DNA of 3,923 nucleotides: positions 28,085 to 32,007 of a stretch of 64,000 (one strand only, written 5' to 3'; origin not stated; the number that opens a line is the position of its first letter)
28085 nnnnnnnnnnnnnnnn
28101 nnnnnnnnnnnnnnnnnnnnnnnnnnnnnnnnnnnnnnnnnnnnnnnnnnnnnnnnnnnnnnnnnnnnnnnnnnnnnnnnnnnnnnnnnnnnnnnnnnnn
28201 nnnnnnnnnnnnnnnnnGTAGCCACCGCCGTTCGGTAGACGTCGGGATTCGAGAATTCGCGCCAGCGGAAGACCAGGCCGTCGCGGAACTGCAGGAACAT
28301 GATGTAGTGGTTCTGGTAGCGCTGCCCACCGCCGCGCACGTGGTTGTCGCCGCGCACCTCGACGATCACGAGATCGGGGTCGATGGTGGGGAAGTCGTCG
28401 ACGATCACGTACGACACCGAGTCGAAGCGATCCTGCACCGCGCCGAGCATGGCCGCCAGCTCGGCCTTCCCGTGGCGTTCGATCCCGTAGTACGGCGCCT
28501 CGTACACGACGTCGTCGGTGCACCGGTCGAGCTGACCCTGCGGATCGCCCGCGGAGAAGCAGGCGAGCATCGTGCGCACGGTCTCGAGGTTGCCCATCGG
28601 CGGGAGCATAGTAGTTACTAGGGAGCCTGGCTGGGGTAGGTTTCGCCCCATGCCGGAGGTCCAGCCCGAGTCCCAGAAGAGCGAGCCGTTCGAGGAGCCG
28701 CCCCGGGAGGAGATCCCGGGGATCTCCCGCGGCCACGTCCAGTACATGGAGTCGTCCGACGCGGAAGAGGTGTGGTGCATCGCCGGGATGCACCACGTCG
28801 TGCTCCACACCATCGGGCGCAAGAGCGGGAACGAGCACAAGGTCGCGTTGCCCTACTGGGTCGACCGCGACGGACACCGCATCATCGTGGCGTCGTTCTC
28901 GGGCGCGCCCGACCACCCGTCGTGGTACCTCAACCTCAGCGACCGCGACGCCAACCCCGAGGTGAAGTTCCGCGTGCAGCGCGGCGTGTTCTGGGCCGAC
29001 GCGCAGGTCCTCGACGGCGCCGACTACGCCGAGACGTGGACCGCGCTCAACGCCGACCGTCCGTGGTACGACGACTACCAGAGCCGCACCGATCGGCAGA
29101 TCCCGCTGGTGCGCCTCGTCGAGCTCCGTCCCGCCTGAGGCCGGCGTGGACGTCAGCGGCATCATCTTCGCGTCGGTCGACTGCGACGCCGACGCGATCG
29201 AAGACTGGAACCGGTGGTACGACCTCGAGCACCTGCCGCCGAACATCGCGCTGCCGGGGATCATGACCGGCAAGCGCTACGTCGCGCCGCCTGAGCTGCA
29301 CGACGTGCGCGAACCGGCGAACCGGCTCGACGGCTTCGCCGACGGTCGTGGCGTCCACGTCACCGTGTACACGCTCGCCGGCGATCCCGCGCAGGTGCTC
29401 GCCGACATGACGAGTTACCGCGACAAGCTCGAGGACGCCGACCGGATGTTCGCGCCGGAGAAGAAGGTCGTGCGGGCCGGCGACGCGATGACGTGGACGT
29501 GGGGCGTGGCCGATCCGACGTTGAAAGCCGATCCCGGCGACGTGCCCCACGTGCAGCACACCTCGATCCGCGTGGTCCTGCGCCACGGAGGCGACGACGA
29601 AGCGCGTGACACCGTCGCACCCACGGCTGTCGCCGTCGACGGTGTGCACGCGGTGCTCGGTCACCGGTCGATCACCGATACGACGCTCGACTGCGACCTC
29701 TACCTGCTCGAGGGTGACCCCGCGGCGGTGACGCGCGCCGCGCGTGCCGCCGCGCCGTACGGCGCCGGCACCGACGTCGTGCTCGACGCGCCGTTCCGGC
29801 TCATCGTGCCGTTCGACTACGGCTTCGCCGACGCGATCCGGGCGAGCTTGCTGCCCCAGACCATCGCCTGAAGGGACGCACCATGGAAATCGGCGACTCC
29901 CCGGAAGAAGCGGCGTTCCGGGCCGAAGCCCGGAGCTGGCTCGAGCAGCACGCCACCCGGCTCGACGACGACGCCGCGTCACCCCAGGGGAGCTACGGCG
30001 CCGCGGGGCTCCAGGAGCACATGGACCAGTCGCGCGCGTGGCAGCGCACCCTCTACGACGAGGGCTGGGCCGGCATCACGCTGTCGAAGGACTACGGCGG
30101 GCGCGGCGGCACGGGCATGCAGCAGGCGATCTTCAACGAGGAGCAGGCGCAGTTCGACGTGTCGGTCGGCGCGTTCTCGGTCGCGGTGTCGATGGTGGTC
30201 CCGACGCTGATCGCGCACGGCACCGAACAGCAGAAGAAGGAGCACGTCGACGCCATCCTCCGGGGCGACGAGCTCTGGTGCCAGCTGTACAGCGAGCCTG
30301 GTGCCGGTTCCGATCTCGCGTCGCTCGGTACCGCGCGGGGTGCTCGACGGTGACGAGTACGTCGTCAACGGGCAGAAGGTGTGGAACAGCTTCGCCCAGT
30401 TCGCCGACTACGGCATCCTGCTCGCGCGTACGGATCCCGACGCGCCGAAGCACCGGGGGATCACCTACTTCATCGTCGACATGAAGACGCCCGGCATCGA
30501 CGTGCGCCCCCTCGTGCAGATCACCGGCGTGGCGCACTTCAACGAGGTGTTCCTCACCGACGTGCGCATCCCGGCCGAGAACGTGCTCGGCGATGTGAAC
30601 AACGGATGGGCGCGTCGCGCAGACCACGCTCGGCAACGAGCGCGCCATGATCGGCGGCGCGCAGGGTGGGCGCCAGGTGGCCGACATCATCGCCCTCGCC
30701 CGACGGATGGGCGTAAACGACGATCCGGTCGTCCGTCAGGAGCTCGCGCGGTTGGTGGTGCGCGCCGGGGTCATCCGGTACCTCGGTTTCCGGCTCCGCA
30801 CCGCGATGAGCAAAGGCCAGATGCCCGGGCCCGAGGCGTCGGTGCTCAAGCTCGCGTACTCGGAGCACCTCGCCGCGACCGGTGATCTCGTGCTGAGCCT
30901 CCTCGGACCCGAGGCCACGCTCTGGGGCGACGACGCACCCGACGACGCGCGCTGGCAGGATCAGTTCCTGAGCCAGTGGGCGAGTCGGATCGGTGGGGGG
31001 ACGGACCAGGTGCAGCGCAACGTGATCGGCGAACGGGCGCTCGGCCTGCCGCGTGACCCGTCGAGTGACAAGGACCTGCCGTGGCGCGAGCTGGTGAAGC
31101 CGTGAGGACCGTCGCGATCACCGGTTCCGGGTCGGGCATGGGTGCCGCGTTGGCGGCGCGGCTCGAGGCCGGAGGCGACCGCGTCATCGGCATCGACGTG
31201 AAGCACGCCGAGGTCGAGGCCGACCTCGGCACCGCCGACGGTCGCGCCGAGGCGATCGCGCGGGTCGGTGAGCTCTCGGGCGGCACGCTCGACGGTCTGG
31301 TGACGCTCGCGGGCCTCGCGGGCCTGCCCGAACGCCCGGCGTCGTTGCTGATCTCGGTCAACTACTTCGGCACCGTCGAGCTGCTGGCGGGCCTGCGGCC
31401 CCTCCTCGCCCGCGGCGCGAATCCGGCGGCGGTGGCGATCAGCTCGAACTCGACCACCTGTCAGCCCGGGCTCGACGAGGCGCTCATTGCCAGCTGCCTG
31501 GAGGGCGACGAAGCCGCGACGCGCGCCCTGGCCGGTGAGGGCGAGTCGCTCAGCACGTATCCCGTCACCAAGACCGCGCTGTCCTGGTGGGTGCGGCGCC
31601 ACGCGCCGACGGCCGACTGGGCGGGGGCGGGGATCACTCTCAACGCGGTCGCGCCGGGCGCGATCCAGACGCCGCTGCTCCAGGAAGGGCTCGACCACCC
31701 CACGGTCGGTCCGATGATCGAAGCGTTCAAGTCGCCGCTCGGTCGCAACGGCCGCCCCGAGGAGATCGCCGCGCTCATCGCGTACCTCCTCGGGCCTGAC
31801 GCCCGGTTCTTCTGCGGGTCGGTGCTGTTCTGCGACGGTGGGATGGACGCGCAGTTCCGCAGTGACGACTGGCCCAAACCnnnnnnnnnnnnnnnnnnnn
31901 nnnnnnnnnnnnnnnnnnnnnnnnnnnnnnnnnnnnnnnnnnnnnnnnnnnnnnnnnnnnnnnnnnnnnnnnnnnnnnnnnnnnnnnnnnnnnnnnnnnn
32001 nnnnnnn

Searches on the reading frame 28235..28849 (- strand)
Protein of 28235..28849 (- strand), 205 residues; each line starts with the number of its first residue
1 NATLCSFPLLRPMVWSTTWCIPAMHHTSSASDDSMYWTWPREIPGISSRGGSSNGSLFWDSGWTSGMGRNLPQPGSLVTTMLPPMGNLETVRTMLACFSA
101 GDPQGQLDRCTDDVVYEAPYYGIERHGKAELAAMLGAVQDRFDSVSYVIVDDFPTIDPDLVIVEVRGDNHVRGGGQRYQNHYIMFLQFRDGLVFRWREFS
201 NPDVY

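Call 19: search_protein_families(library=pfam, proteins=[window:28235-28849:-])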
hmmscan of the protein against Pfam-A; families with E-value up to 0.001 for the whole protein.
window:28235-28849:- (205 aa): 2 families
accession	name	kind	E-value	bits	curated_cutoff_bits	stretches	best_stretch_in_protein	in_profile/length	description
PF12680.13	SnoaL_2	-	4.1e-15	56.6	27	1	91-196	1-102/102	SnoaL-like domain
PF03284.19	PHZA_PHZB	-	0.0004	20.3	24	1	127-202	63-141/162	Phenazine biosynthesis protein A/B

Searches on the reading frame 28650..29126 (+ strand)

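Call 19: search_protein_families(library=pfam, proteins=[window:28650-29126:+])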
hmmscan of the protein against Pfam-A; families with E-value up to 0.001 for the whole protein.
window:28650-29126:+ (159 aa): 1 family
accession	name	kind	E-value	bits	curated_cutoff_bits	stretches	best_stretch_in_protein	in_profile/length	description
PF04075.20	F420H2_quin_red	-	1.7e-28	99.8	22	1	27-154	3-126/130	F420H(2)-dependent quinone reductase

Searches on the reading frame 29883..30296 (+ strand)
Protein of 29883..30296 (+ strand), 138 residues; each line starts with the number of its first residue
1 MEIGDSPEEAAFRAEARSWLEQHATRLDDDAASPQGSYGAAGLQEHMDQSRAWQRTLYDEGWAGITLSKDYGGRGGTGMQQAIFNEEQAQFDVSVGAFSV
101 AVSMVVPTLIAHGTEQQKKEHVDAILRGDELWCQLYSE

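Call 19: search_protein_families(library=pfam, proteins=[window:29883-30296:+])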
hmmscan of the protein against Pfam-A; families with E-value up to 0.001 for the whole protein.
window:29883-30296:+ (138 aa): 1 family
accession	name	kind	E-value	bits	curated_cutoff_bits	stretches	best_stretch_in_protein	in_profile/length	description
PF02771.21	Acyl-CoA_dh_N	-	2.3e-16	60.6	22.9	1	7-129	2-113/113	Acyl-CoA dehydrogenase, N-terminal domain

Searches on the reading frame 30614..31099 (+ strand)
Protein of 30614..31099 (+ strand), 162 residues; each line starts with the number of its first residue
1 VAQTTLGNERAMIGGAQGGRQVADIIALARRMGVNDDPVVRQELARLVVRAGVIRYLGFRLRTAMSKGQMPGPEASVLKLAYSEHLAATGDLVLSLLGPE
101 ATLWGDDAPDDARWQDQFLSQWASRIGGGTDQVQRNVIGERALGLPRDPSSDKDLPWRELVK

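Call 19: search_protein_families(library=pfam, proteins=[window:30614-31099:+])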
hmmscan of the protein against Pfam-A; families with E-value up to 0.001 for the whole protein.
window:30614-31099:+ (162 aa): 1 family
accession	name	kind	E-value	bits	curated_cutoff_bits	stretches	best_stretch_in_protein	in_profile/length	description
PF00441.29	Acyl-CoA_dh_1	-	9.4e-18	65.2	22.4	1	1-142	6-149/150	Acyl-CoA dehydrogenase, C-terminal domain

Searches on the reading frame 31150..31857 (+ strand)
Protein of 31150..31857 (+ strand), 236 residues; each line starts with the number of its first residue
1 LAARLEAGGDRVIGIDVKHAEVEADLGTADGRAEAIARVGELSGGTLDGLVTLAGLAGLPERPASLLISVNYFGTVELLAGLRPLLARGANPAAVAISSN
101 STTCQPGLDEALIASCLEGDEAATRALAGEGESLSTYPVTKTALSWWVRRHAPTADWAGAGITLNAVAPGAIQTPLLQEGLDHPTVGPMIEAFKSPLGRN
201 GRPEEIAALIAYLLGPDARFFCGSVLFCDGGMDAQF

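Call 19: search_protein_families(library=pfam, proteins=[window:31150-31857:+])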
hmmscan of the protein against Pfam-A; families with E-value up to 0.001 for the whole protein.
window:31150-31857:+ (236 aa): 2 families
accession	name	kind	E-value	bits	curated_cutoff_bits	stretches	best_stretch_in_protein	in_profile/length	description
PF13561.12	adh_short_C2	-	1.4e-21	77.6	27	1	134-232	140-235/236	Enoyl-(Acyl carrier protein) reductase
PF00106.31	adh_short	-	3e-08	33.8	26.6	0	21-102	53-139/195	short chain dehydrogenase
